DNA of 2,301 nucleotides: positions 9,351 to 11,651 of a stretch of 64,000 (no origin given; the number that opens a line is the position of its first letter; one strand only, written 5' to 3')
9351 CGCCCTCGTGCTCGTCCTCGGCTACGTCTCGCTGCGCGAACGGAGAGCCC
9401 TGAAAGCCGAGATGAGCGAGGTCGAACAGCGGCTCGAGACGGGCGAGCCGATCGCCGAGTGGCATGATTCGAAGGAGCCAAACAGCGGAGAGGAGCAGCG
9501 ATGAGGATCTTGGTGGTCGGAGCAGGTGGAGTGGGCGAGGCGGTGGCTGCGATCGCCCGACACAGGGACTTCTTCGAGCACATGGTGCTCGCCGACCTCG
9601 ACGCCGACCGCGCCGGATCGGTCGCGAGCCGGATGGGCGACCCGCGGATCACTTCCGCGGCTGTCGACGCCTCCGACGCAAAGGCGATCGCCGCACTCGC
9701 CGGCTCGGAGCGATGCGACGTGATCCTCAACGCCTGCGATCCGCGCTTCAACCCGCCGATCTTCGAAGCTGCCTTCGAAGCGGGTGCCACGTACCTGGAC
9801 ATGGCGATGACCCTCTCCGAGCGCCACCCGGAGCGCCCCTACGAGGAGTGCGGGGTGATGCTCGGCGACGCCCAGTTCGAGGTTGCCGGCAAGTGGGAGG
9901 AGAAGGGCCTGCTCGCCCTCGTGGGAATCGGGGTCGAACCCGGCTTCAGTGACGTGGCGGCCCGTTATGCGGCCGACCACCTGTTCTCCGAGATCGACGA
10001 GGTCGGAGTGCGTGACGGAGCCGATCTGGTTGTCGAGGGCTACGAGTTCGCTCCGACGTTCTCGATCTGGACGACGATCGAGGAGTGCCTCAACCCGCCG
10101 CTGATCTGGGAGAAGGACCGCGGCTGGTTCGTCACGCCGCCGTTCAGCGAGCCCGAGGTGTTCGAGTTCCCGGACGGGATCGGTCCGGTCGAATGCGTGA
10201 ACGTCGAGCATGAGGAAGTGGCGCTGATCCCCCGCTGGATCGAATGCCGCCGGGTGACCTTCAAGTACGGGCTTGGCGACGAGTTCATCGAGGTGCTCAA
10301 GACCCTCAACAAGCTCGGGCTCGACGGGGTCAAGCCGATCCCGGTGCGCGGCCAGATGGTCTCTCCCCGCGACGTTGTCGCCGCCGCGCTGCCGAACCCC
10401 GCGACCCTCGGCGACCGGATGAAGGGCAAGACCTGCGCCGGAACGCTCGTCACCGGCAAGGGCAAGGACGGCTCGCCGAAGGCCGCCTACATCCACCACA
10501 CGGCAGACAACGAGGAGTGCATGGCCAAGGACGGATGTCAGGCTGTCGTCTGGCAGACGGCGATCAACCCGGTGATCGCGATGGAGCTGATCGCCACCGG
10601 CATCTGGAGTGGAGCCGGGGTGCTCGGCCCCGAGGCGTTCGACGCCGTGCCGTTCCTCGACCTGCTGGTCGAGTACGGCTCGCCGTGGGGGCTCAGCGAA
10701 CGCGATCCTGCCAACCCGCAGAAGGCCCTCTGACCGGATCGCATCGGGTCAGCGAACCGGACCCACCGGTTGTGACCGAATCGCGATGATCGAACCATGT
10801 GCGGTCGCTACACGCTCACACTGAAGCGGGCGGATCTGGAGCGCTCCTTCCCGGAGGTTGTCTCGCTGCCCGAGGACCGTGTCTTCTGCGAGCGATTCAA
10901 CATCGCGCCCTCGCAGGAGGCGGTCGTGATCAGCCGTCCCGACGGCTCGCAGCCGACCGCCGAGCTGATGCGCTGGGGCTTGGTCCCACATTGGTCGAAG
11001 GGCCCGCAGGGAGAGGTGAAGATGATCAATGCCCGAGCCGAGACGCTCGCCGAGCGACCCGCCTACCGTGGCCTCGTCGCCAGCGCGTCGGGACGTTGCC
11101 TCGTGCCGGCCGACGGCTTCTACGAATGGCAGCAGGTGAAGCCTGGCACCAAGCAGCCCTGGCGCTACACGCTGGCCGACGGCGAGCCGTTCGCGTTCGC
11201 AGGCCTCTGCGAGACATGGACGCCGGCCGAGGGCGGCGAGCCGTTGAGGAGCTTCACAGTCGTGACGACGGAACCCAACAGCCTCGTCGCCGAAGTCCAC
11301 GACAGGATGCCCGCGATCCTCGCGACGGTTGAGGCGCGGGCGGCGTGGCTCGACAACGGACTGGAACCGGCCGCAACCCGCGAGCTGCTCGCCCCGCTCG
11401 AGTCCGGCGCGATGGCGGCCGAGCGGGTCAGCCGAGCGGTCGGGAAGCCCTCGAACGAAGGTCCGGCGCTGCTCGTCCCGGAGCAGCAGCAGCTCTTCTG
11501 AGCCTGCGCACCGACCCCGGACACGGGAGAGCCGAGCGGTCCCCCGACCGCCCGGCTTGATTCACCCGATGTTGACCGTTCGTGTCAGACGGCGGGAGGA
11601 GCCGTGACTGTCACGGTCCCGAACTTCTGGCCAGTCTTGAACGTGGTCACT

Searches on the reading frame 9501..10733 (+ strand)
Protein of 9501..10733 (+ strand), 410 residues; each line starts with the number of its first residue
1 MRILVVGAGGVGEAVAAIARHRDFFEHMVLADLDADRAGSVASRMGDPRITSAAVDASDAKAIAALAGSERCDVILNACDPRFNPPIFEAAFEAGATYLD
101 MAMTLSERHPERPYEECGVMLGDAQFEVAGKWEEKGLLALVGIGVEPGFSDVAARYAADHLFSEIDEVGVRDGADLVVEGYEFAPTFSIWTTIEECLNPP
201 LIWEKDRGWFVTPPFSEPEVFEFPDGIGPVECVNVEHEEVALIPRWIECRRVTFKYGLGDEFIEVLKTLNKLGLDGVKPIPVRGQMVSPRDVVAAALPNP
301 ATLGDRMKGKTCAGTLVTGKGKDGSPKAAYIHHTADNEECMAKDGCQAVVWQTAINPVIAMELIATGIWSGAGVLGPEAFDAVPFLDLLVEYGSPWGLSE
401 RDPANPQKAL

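Call 89: search_protein_families(library=pfam, proteins=[window:9501-10733:+], max_evalue=0.0001)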
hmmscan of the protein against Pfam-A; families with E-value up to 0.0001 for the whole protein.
window:9501-10733:+ (410 aa): 2 families
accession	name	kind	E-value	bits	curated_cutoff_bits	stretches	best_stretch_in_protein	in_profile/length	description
PF16653.10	Sacchrp_dh_C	-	2.2e-21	77.6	31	1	144-393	1-264/265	Saccharopine dehydrogenase C-terminal domain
PF03435.24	Sacchrp_dh_NADP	-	6.1e-20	72.3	25.1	1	3-140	1-129/129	Saccharopine dehydrogenase NADP binding domain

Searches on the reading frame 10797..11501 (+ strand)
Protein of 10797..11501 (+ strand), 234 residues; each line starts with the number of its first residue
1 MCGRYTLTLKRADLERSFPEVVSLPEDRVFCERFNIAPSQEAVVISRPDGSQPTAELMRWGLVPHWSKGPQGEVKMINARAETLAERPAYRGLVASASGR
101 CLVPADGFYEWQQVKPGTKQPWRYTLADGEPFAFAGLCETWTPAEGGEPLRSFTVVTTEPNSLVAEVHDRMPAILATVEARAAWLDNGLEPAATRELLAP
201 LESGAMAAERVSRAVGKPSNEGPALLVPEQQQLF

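Call 89: search_protein_families(library=pfam, proteins=[window:10797-11501:+], max_evalue=0.0001)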
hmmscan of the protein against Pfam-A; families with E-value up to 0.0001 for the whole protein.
window:10797-11501:+ (234 aa): 1 family
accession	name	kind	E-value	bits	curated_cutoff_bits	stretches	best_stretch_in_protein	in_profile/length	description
PF02586.19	SRAP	-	1.4e-66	224.5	27.1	1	1-218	1-214/214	SOS response associated peptidase (SRAP)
